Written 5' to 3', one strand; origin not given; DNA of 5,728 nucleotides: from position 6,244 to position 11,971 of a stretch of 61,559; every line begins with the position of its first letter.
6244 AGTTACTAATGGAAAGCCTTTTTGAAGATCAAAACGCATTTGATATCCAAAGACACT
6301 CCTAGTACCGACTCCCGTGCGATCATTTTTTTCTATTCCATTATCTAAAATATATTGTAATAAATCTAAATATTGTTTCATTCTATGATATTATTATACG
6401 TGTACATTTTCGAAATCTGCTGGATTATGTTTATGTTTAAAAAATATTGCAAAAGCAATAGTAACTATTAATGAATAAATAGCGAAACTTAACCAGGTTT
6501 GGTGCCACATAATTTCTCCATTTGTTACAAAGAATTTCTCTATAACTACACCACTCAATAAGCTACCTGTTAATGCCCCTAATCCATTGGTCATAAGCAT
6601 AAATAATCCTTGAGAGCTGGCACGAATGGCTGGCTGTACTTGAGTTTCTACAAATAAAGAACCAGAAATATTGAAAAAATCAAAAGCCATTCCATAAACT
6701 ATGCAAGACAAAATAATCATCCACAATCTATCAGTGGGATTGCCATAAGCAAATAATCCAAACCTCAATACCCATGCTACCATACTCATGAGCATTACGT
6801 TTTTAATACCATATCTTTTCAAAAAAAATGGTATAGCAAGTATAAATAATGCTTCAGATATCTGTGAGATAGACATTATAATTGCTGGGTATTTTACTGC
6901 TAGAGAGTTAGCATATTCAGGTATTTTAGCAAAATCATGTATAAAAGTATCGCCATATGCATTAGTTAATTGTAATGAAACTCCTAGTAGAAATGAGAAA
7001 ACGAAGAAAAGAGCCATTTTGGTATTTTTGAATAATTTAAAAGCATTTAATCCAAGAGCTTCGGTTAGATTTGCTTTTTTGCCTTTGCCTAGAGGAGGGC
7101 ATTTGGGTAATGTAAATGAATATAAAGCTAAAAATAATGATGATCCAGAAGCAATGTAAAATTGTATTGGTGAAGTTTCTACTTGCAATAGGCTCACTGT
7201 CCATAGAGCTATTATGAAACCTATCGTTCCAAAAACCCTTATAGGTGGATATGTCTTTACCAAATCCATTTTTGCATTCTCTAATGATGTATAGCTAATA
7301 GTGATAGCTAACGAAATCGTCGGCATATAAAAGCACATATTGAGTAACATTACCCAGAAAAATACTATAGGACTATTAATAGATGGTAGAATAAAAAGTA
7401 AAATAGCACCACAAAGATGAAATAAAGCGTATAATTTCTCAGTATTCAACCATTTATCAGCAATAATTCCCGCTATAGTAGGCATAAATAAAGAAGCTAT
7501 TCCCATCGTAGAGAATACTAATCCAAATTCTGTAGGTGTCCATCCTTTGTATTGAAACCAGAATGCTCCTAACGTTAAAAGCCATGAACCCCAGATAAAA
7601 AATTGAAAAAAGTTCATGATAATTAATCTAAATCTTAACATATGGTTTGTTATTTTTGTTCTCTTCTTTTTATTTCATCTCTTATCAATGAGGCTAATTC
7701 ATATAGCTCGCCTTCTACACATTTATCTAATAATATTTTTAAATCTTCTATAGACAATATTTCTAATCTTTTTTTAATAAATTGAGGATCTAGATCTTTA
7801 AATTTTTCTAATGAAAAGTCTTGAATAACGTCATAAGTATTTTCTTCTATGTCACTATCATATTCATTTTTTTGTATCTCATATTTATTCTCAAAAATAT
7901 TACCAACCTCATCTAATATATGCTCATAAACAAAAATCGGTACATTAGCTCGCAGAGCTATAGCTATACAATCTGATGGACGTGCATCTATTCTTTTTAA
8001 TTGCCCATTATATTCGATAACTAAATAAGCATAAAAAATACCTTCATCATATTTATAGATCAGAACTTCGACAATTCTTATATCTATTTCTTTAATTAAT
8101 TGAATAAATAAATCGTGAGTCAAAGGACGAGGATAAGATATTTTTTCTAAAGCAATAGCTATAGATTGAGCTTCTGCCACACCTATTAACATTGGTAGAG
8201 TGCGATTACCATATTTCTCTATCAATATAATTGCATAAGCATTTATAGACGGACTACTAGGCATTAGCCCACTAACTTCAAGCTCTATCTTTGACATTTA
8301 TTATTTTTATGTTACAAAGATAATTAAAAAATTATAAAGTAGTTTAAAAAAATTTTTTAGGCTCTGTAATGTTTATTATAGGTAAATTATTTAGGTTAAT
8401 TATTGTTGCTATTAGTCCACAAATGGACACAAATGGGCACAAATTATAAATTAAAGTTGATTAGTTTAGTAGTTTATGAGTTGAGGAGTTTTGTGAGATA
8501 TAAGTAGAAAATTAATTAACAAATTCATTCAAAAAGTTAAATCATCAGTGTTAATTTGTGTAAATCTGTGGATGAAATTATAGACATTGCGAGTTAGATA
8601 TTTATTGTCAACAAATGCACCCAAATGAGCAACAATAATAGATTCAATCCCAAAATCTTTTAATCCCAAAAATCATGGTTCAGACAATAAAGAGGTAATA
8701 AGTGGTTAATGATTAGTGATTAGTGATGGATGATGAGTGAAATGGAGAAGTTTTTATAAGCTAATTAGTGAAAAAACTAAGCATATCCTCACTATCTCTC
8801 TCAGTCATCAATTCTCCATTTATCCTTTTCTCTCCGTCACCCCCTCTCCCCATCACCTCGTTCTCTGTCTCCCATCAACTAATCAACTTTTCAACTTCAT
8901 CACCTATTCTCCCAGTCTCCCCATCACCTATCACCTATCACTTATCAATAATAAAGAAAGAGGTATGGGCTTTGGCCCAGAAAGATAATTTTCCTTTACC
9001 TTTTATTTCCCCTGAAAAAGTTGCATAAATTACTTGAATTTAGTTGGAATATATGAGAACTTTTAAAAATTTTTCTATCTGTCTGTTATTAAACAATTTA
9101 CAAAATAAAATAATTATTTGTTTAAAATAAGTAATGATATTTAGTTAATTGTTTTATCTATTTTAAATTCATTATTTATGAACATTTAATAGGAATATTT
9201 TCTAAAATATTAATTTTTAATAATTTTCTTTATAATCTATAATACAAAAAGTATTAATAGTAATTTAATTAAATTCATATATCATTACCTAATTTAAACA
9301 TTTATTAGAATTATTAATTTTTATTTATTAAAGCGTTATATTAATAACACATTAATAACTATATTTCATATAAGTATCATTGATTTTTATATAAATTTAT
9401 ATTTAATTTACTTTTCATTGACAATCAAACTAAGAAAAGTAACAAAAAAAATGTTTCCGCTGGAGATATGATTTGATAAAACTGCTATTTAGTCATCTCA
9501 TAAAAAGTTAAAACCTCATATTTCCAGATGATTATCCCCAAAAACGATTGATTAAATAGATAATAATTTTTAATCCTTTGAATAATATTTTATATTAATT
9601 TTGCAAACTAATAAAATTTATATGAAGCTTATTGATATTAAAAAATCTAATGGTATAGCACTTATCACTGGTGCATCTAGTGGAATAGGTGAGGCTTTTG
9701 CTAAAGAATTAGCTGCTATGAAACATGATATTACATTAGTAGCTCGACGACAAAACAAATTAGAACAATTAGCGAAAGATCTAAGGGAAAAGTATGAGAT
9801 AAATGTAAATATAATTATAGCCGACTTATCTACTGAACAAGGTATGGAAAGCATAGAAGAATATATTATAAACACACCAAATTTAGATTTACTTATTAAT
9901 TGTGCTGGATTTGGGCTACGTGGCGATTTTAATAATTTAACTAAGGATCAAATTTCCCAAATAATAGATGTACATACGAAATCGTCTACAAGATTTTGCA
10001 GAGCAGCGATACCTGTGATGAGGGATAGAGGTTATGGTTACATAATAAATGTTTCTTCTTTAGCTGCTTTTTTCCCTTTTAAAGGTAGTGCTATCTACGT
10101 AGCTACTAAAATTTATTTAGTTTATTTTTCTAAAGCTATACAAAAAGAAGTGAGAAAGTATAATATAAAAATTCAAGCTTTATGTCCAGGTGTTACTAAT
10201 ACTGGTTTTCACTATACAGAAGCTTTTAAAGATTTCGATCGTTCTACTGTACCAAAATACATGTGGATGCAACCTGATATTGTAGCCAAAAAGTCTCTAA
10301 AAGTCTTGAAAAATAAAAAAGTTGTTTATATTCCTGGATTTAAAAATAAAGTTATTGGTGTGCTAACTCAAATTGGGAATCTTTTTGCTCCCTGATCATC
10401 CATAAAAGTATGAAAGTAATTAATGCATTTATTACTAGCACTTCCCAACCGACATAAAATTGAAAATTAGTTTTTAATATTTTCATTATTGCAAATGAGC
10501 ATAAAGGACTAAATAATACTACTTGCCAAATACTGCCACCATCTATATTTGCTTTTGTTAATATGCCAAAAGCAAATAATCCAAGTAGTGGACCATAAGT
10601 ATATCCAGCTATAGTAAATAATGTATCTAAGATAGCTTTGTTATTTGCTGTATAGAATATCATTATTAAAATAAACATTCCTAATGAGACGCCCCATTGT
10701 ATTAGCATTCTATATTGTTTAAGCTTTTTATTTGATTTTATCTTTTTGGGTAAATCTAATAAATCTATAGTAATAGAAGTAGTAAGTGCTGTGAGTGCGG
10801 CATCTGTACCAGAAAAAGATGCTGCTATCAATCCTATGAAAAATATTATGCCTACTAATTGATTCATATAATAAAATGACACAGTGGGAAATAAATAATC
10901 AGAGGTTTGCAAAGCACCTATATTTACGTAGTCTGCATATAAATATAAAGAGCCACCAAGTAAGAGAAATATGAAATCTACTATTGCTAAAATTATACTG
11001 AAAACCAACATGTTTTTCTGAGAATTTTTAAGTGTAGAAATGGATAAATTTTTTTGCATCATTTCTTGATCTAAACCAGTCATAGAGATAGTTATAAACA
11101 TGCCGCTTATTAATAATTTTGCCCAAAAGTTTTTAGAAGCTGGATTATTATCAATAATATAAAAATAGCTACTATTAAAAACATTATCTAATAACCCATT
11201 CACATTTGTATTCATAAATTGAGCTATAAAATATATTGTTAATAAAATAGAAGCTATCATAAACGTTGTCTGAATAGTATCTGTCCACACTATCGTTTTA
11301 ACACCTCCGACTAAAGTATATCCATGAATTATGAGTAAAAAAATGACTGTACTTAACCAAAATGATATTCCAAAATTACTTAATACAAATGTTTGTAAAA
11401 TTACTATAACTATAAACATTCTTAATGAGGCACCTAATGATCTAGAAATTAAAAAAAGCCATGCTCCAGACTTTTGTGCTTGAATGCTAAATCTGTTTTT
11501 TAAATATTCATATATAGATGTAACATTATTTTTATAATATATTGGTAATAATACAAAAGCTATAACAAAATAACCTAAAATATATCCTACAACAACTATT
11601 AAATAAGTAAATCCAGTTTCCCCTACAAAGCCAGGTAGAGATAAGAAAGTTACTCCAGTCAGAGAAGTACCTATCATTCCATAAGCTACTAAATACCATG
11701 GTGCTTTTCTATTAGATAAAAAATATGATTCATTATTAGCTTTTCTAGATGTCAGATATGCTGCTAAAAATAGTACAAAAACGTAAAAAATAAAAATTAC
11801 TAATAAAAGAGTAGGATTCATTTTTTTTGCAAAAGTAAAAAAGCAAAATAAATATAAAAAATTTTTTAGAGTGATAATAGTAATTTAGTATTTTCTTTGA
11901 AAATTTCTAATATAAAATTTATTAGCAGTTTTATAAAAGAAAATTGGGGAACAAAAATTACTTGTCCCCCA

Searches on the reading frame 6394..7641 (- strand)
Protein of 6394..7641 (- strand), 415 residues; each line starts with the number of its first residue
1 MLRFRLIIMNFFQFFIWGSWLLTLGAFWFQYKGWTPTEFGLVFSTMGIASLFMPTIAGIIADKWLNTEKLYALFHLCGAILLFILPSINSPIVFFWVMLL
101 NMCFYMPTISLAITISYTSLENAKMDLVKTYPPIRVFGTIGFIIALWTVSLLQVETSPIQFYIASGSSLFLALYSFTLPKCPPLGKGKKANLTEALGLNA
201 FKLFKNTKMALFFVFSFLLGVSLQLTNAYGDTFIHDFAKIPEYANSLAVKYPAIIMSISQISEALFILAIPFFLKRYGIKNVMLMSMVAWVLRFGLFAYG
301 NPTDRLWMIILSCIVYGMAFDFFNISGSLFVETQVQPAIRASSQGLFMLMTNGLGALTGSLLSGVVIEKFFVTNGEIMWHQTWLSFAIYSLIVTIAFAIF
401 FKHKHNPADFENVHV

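Call 80: search_protein_families(library=pfam, proteins=[window:6394-7641:-], max_evalue=0.00001)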
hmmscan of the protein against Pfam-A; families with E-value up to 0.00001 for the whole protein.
window:6394-7641:- (415 aa): 4 families
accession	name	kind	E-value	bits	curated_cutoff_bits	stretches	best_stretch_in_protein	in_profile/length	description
PF03825.22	Nuc_H_symport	-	1.4e-132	442.9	25.9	1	2-406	3-400/400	Nucleoside H+ symporter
PF12832.13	MFS_1_like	-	1.7e-25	90.3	25.2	1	6-369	4-364/373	MFS_1 like family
PF07690.21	MFS_1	-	6.9e-21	75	33.4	2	6-351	1-339/347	Major Facilitator Superfamily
PF01306.25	LacY_symp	-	3.2e-10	39.8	24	1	6-405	12-403/413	LacY proton/sugar symporter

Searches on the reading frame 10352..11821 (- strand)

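Call 80: search_protein_families(library=pfam, proteins=[window:10352-11821:-], max_evalue=0.00001)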
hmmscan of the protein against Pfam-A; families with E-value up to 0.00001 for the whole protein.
window:10352-11821:- (489 aa): 1 family
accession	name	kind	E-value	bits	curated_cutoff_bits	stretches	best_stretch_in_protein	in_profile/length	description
PF00474.23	SSF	-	3.9e-22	79.1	22.8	1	33-432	1-401/406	Sodium:solute symporter family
